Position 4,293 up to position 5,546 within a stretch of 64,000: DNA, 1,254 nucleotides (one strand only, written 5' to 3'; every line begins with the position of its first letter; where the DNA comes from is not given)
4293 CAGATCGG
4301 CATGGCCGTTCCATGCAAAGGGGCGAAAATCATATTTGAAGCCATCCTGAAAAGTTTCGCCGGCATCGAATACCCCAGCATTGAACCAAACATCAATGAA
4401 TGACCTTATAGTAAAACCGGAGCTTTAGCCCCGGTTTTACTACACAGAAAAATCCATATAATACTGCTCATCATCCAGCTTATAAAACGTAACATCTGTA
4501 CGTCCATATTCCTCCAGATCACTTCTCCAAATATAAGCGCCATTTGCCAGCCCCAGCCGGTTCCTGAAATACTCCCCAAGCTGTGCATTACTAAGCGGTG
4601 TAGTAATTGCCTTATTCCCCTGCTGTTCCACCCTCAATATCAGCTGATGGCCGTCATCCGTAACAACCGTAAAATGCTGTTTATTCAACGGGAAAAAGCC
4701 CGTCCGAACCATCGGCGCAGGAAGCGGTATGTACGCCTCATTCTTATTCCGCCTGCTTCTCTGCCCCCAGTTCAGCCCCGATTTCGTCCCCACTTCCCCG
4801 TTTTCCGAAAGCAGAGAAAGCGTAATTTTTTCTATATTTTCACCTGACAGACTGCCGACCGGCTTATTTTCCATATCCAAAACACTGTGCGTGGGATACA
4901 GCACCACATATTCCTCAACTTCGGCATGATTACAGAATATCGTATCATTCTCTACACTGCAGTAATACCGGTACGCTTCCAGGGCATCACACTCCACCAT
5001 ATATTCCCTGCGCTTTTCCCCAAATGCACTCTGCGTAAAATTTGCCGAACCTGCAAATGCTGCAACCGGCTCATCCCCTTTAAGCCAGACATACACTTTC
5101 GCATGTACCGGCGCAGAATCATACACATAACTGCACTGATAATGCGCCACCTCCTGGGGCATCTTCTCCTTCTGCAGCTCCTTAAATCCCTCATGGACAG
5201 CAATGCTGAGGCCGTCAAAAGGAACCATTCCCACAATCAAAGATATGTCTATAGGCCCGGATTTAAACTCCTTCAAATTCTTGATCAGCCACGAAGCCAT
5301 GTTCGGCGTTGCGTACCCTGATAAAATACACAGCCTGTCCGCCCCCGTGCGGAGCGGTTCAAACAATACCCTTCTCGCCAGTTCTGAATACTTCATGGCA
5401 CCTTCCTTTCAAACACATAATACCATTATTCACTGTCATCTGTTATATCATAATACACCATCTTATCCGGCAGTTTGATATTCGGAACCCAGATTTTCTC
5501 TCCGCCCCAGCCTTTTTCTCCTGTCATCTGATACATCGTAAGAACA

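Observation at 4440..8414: Two divergent single-HKD PLD-B3 nucleases flank the Z1 ATPase, suggesting a heteromeric nuclease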

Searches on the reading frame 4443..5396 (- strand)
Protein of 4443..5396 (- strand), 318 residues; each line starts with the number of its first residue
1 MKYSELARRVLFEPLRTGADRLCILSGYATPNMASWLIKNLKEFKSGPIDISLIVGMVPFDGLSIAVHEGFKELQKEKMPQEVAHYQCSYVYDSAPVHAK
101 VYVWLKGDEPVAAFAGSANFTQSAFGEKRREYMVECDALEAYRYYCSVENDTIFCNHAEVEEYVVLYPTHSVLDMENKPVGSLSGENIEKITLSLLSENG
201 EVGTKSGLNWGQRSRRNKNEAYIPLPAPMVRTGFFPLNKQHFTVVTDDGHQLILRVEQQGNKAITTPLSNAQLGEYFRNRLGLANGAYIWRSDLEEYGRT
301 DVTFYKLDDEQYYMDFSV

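Call 3: search_protein_families(library=pfam, proteins=[window:4443-5396:-], max_evalue=0.01)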
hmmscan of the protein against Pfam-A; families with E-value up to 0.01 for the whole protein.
window:4443-5396:- (318 aa): 3 families
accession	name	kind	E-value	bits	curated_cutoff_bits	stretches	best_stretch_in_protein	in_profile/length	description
PF09565.16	RE_NgoFVII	-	8.2e-51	172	23.8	1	5-161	2-161/162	NgoFVII restriction endonuclease N-terminal PLD domain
PF20731.2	RE_NgoFVII_C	-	2.9e-44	150.7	23.8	1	186-308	4-131/131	NgoFVII C-terminal B3-like DNA-binding domain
PF13091.12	PLDc_2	-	1.3e-06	28.7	27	1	36-143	24-122/132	PLD-like domain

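Call 7: search_solved_structures(query=window:4443-5396:-, max_evalue=1, show_alignments=2)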
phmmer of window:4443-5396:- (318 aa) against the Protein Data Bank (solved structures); distinct sequences matched with E-value up to 1: 2.
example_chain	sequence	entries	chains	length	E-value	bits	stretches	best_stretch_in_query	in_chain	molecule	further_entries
4rct_A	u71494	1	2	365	0.0012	21.1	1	7-308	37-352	Restriction endonuclease R.NgoVII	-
4rd5_A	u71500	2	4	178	0.6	12.2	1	235-308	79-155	Restriction endonuclease R.NgoVII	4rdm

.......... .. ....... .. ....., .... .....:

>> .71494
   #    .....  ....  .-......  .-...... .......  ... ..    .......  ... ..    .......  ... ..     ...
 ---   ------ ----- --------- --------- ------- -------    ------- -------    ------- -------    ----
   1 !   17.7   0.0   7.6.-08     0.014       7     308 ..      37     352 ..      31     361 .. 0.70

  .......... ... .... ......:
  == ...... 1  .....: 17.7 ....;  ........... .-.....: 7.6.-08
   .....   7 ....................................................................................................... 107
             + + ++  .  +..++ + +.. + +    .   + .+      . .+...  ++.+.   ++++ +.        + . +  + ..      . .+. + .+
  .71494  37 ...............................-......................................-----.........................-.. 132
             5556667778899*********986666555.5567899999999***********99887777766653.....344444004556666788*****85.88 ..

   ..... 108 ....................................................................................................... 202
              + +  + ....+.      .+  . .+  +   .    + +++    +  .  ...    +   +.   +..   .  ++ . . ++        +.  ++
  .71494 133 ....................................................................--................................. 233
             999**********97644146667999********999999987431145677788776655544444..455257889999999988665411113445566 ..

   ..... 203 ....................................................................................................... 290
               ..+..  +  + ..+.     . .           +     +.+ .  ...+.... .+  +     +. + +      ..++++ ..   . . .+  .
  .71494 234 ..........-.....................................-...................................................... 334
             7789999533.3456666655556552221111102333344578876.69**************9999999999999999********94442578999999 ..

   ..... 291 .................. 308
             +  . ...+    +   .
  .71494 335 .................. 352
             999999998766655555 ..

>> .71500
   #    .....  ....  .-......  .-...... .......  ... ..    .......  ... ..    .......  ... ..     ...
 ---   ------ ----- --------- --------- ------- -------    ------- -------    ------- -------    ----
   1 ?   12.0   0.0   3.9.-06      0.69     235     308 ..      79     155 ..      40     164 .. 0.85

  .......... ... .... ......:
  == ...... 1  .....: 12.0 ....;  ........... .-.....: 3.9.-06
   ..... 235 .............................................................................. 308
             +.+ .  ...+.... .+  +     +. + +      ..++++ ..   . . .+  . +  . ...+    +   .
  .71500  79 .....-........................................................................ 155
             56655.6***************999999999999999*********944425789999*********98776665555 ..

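Call 11: find_homologous_proteins(query=window:4443-5396:-, max_evalue=0.001)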
Query window:4443-5396:- (318 aa): 1843 proteins with E <= 0.001 among 3053 candidates; the best 120 are listed.
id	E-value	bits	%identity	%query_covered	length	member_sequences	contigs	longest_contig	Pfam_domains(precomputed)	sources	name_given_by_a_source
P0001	5.4e-212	720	98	100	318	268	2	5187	PF20731.3,PF13091.13,PF09565.17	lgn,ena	-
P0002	5.0e-198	675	90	100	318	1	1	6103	PF20731.3,PF13091.13,PF09565.17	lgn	-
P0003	1.8e-197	673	90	100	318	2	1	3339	PF20731.3,PF13091.13,PF09565.17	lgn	-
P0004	3.2e-196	669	90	100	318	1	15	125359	PF20731.3,PF13091.13,PF09565.17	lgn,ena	-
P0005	3.0e-195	665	90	100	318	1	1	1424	PF20731.3,PF13091.13,PF09565.17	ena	-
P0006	5.8e-195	664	90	100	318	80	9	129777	PF20731.3,PF13091.13,PF09565.17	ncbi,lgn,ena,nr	nr:restriction endonuclease PLD domain-containing protein [uncultured Eisenbergiella sp.]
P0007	2.6e-193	659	88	100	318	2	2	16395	PF20731.3,PF13091.13,PF09565.17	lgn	-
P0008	3.6e-192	655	86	100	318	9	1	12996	PF20731.3,PF13091.13,PF09565.17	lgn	-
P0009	5.1e-192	655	87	100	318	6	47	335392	PF20731.3,PF13091.13,PF09565.17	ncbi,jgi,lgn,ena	-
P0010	3.0e-190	649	87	100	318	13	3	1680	PF20731.3,PF09565.17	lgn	-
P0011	2.1e-176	603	80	100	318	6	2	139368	PF20731.3,PF13091.13,PF09565.17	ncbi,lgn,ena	-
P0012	4.4e-175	599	78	100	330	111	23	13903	PF20731.3,PF13091.13,PF09565.17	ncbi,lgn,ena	-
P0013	1.6e-174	597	78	100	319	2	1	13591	PF20731.3,PF13091.13,PF09565.17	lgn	-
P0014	1.7e-174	597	79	100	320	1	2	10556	PF20731.3,PF13091.13,PF09565.17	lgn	-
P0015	3.0e-172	590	78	100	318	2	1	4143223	PF20731.3,PF13091.13,PF09565.17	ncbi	-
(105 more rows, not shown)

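Call 13: find_related_loci(query=A1, collection=genome_contigs, flank=10000)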
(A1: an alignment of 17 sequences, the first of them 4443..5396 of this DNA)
Query A1 (318 aa) in genome_contigs; peptide patterns used: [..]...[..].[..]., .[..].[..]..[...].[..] (x = any residue, [..] = any of these).
120 stretches matched a pattern; 64 encode a relative of the query (tblastn E <= 1e-3); 62 distinct loci.
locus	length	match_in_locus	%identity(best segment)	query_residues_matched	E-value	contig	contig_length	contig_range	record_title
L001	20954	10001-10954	99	1-318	0e+0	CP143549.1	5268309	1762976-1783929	Lachnospiraceae bacterium JLR.KK009 strain JLR.KK002 chromosome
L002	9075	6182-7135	99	1-318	0e+0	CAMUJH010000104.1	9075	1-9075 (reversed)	MAG TPA_asm: uncultured Hungatella sp. isolate SRR14038232_bin.39_metawrap_v1.3_MAG genome assembly, contig: NODE.7670_l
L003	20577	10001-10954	98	1-318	0e+0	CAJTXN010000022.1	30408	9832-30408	MAG TPA_asm: uncultured Lachnospiraceae bacterium isolate MGBC121271 genome assembly, contig: MGBC121271.22, whole genom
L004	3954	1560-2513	98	1-318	0e+0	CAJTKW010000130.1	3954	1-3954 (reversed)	MAG TPA_asm: uncultured Acetatifactor sp. isolate MGBC100080 genome assembly, contig: MGBC100080.130, whole genome shotg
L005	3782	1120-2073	98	1-318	0e+0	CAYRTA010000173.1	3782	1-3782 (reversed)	MAG TPA_asm: uncultured Hoministercoradaptatus sp. isolate SRP222994_co1_317 genome assembly, contig: NODE_44897_length_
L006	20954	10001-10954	97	1-318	0e+0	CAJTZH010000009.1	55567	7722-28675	MAG TPA_asm: uncultured Lachnospiraceae bacterium isolate MGBC120314 genome assembly, contig: MGBC120314.9, whole genome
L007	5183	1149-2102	98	1-318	0e+0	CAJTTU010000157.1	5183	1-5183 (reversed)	MAG TPA_asm: uncultured Lachnospiraceae bacterium isolate MGBC113244 genome assembly, contig: MGBC113244.157, whole geno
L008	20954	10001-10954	97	1-318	0e+0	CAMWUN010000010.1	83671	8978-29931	MAG TPA_asm: uncultured bacterium isolate SRR14411328_bin.13_metawrap_v1.3_MAG genome assembly, contig: NODE.49_length_8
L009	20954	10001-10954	94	1-318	0e+0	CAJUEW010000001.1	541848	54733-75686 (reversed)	MAG TPA_asm: uncultured Lachnospiraceae bacterium isolate MGBC129972 genome assembly, contig: MGBC129972.1, whole genome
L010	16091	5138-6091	93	1-318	0e+0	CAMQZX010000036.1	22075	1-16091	MAG TPA_asm: uncultured Lachnospiraceae bacterium isolate ERR5647218_bin.4_metawrap_v1.3_MAG genome assembly, contig: NO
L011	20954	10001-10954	80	1-318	0e+0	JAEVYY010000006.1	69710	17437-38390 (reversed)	MAG: Bacillota bacterium isolate OH_PBB_150 k127_303672, whole genome shotgun sequence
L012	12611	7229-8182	97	1-318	0e+0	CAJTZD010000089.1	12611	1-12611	MAG TPA_asm: uncultured Acetatifactor sp. isolate MGBC113998 genome assembly, contig: MGBC113998.89, whole genome shotgu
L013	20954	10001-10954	68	1-318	2e-158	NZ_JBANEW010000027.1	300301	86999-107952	Lacrimispora sp. 38-1 contig00004, whole genome shotgun sequence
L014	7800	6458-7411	67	1-318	1e-154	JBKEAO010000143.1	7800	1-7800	MAG: Anaerocolumna sp. isolate VLC_096 c_000003176880, whole genome shotgun sequence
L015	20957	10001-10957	68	3-318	1e-148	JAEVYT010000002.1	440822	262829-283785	MAG: Bacillota bacterium isolate OH_PBB_142 k127_1813156, whole genome shotgun sequence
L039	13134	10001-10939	59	4-317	4e-122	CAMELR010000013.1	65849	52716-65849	MAG: uncultured Clostridia bacterium isolate SRR11489750_bin.39_metaWRAP_v1.3_MAG genome assembly, contig: ERZ11466814.2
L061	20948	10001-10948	58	1-317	1e-125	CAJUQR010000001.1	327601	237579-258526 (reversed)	MAG TPA_asm: uncultured Peptostreptococcaceae bacterium isolate MGBC162508 genome assembly, contig: MGBC162508.1, whole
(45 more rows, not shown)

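Call 21: search_protein_families(library=padloc, proteins=[window:4443-5396:-], max_evalue=0.001)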
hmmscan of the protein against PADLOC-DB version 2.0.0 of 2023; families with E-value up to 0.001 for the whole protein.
window:4443-5396:- (318 aa): 2 families
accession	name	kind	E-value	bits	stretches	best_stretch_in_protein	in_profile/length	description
PDLC03530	REase_II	-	3.8e-16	57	1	17-311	29-338/350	Type II restriction enzyme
PDLC03829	ZacB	-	1e-06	25.9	1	94-139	294-337/586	-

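Call 22: search_protein_families(library=ncbifam, proteins=[window:4443-5396:-], max_evalue=0.001)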
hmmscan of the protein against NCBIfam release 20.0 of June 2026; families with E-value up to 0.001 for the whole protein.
window:4443-5396:- (318 aa): 0 families

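Call 64: predict_structure(alignment_id=A1)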
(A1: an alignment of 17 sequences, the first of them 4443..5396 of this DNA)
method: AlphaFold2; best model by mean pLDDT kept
length: 318 residues; sequences in the alignment: 17
mean_pLDDT: 58.8   pTM: 0.57
mean pLDDT of the five models: 58.8, 57.9, 57.9, 54.6, 54.1
residues with pLDDT >= 90: 22; 70-90: 61; 50-70: 124; < 50: 111
segments of 3 or more residues with pLDDT < 50: 1-3, 58-62, 121-130, 175-178, 182-221, 224-240, 243-250, 304-318
pLDDT, mean of each block of 10 residues (from residue 1): 61 85 74 67 73 66 51 61 77 65 92 74 45 83 86 59 52 52 40 35 35 40 48 42 46 56 55 62 65 61 39 30
secondary structure, 60 per line:
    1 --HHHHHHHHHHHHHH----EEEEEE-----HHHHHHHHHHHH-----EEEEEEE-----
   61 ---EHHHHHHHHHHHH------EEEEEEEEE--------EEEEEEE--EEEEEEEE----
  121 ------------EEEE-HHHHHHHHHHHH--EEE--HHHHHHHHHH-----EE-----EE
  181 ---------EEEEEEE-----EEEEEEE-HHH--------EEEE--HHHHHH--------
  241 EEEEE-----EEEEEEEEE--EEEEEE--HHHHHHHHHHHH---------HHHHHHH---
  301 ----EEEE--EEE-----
elements in order: H3-16 E21-26 H32-43 E49-55 H65-76 E83-91 E100-106 E109-116 E133-136 H138-149 E152-154 H157-166 E190-196 E202-208 E221-224 H227-232 E241-245 E251-259 E262-267 H270-281 H291-297 E305-308 E311-313

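Call 68: fold_search(model_id=the predicted structure, library=pdb)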
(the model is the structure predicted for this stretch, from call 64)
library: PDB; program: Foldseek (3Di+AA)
matches with E <= 10: 551; with E <= 0.001: 2
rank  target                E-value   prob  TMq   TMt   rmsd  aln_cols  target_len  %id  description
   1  2f5t_X                1.7e-04  1.00  0.28  0.37  12.4       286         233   10  Crystal Structure of the sugar binding domain of the archaeal transcriptional regulator TrmB (released 2006-02-21)
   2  2o8r_A                4.6e-04  1.00  0.30  0.16   8.2       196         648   10  Crystal Structure of Polyphosphate Kinase from Porphyromonas Gingivalis (released 2006-12-19)
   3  2o8r_B                1.6e-03  1.00  0.27  0.16   6.5       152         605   14  Crystal Structure of Polyphosphate Kinase from Porphyromonas Gingivalis (released 2006-12-19)
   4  4urj_B                2.4e-03  1.00  0.32  0.53   4.9       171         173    7  Crystal structure of human BJ-TSA-9 (released 2014-10-01)
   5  4urj_A                2.4e-03  1.00  0.31  0.53   4.8       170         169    9  Crystal structure of human BJ-TSA-9 (released 2014-10-01)
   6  9urj_A                2.4e-03  0.99  0.28  0.16   8.5       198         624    9  binary complex of polyP-bound polyphosphate kinase 1 (PPK1) (released 2026-03-04)
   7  2c1l_A                2.6e-03  0.97  0.35  0.32  17.5       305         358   13  Structure of the BfiI restriction endonuclease (released 2005-10-07)
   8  4urj_D                4.1e-03  1.00  0.31  0.52   4.8       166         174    8  Crystal structure of human BJ-TSA-9 (released 2014-10-01)
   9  5lzk_A                4.3e-03  0.99  0.29  0.49   6.5       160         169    8  Structure of the domain of unknown function DUF1669 from human FAM83B (released 2016-10-26)
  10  4gen                  6.6e-03  0.98  0.27  0.49   6.3       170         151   12  Crystal structure of Zucchini (monomer) (released 2012-10-17)
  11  4urj_C                7.8e-03  1.00  0.31  0.53   4.8       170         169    9  Crystal structure of human BJ-TSA-9 (released 2014-10-01)
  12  6ehi_D                8.8e-03  0.99  0.29  0.52   5.5       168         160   15  NucT from Helicobacter pylori (released 2018-01-17)
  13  1xdo_A                8.8e-03  0.98  0.28  0.14   7.4       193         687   11  Crystal Structure of Escherichia coli Polyphosphate Kinase (released 2005-06-21)
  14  4gem_B                9.9e-03  0.99  0.30  0.47   4.9       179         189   12  Crystal structure of Zucchini (K171A) (released 2012-10-17)
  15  4gel_A                9.9e-03  0.99  0.30  0.46   5.0       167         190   14  Crystal structure of Zucchini (released 2012-10-17)
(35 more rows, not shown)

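Call 70: search_protein_families(library=pfam, proteins=[L061:9155-9979:+, L039:9288-9965:+], max_evalue=0.01)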
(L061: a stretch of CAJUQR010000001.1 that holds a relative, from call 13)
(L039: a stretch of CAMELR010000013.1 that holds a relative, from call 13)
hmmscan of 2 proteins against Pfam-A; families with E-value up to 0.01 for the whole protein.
L061:9155-9979:+ (275 aa): 0 families

L039:9288-9965:+ (226 aa): 0 families

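Call 72: search_dna_similar(query=window:4443-5396:-, collection=plasmids, mode=protein, max_rows=25)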
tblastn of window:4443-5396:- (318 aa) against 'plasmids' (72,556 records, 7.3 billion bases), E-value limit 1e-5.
Records with a match: 4; places in all: 4; records where one place covers at least 80% of the query: 3.
Best place of each record, by identity: <60% 4.
By first word of the organism name: Bacillus 1; Acinetobacter 1; Lactococcus 1; Priestia 1.
By predicted mobility (MOB-suite, as given by PLSDB): non-mobilizable 2; conjugative 1; mobilizable 1.
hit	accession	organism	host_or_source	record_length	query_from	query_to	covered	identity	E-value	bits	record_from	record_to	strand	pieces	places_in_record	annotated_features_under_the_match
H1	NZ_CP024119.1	Bacillus cytotoxicus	Mashed potatoes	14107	6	318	98%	35.8%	9e-47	176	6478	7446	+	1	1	restriction endonuclease PLD domain-containing protein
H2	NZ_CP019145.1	Acinetobacter lwoffii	mixed culture,microbial mats from Zloty ...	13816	1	316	99%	23.2%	8e-7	58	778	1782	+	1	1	restriction endonuclease PLD domain-containing protein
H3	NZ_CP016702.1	Lactococcus lactis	Single cell,Dairy fermentation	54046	20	318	94%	22.8%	5e-11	71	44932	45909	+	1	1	restriction endonuclease PLD domain-containing protein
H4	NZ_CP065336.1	Priestia megaterium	maize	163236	186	316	41%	33.8%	2e-7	60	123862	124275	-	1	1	NgoFVII family restriction endonuclease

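Call 73: search_dna_similar(query=window:4443-5396:-, collection=phages, mode=protein, max_rows=15)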
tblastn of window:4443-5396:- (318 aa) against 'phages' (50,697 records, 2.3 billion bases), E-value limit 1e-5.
Records with a match: 2; places in all: 2; records where one place covers at least 80% of the query: 2.
Best place of each record, by identity: <60% 2.
By first word of the organism name: Bacteriophage 2.
By host as written in the record: - 2.
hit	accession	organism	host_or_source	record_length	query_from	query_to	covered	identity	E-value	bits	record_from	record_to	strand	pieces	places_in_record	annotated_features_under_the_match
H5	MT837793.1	Bacteriophage sp.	human fecal samples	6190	6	318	98%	58.5%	7e-122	390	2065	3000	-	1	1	record has no annotation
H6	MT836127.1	Bacteriophage sp.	human fecal samples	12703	5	318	99%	52.7%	2e-105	343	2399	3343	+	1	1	record has no annotation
